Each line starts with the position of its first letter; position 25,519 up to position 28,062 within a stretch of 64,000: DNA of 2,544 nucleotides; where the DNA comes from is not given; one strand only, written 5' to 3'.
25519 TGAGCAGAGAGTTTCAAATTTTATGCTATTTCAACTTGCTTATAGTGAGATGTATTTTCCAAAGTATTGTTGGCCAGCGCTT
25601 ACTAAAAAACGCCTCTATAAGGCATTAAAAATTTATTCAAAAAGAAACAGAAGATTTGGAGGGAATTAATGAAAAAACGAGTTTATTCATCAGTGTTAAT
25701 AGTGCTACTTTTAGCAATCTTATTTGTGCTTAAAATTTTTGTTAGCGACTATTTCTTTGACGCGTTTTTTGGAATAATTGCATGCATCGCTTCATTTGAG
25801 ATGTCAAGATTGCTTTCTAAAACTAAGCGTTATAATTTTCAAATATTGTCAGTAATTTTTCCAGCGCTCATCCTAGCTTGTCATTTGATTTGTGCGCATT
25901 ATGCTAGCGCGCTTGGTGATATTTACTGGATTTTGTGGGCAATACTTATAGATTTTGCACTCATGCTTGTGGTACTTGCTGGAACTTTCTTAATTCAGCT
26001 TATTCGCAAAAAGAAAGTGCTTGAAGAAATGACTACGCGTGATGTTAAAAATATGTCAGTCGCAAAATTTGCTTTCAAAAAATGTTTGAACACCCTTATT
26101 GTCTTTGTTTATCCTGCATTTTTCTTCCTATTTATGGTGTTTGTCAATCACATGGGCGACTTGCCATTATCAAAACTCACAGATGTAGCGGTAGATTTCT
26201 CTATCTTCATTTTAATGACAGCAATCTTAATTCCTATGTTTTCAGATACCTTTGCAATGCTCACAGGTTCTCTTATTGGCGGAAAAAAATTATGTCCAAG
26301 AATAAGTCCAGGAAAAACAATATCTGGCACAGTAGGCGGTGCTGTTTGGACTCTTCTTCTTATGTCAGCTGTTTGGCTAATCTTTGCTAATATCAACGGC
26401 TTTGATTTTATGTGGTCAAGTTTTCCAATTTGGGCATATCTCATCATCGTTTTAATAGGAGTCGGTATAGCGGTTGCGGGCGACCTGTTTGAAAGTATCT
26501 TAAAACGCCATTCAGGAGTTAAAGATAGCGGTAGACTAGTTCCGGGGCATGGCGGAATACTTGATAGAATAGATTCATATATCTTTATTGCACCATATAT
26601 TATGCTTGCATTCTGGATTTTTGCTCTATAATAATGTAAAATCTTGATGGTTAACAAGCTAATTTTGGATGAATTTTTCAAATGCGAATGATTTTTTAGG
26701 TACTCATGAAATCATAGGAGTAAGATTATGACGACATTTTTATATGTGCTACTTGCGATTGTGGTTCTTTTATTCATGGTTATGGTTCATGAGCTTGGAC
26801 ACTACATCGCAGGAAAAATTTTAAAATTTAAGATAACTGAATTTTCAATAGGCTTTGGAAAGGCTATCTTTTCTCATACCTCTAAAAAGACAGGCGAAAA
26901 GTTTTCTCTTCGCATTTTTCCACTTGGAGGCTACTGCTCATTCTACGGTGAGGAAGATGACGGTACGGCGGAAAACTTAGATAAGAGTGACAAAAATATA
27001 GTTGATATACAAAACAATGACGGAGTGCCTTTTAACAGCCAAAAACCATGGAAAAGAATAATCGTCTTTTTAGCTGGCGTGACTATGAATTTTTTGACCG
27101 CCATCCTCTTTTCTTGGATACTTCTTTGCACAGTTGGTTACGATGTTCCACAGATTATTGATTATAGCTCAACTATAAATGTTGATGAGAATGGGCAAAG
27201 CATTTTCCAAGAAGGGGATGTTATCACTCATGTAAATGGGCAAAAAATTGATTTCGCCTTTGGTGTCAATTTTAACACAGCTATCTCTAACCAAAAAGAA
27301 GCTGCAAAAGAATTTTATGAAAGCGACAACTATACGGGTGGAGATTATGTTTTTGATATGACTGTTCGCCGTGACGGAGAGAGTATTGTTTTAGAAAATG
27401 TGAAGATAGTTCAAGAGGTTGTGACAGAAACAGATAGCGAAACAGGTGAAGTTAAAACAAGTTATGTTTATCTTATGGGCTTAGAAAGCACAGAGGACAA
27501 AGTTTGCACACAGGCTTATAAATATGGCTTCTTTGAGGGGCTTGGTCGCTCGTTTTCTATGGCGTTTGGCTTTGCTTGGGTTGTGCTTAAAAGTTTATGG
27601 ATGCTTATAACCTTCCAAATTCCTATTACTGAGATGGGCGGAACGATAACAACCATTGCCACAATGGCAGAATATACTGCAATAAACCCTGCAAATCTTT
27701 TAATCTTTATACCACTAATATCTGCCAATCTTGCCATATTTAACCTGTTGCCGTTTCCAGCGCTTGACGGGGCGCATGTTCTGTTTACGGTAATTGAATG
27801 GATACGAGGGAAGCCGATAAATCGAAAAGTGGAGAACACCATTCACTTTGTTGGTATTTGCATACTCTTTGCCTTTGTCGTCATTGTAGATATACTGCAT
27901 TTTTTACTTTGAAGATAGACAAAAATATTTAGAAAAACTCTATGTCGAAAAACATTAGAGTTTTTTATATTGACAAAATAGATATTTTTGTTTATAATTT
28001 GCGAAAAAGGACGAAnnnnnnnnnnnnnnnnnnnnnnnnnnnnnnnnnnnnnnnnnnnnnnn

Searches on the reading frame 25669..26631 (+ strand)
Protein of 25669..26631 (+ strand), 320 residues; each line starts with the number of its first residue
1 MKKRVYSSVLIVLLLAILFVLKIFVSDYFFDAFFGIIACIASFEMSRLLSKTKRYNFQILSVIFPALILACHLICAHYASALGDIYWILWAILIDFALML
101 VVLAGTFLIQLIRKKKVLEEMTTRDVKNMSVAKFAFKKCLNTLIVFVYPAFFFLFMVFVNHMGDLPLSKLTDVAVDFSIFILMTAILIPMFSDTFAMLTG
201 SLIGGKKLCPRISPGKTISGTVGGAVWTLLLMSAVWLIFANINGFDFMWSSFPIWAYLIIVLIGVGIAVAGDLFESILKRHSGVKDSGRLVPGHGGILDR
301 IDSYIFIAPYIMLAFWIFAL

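Call 8: search_protein_families(library=pfam, proteins=[window:25669-26631:+])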
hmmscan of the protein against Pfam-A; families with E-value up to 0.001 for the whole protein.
window:25669-26631:+ (320 aa): 1 family
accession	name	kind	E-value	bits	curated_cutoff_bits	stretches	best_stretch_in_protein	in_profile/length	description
PF01148.25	CTP_transf_1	-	4.3e-43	148.5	24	1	9-318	4-264/264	Cytidylyltransferase family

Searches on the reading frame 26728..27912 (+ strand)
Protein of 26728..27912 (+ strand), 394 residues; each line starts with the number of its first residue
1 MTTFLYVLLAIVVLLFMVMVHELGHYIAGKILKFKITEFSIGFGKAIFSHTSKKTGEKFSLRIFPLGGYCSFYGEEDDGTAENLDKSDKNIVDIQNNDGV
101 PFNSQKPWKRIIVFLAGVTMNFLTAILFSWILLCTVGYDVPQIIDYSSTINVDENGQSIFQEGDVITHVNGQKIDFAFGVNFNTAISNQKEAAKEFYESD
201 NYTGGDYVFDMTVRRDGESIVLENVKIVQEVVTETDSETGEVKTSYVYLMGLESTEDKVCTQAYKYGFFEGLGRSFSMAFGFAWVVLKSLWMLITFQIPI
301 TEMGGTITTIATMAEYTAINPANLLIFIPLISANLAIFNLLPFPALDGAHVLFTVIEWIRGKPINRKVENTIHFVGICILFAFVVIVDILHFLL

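Call 8: search_protein_families(library=pfam, proteins=[window:26728-27912:+])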
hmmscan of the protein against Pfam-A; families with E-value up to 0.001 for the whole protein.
window:26728-27912:+ (394 aa): 1 family
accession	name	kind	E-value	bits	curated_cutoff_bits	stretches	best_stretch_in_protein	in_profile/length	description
PF02163.28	Peptidase_M50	-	6.6e-59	199.4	27.2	1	10-382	2-220/221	Peptidase family M50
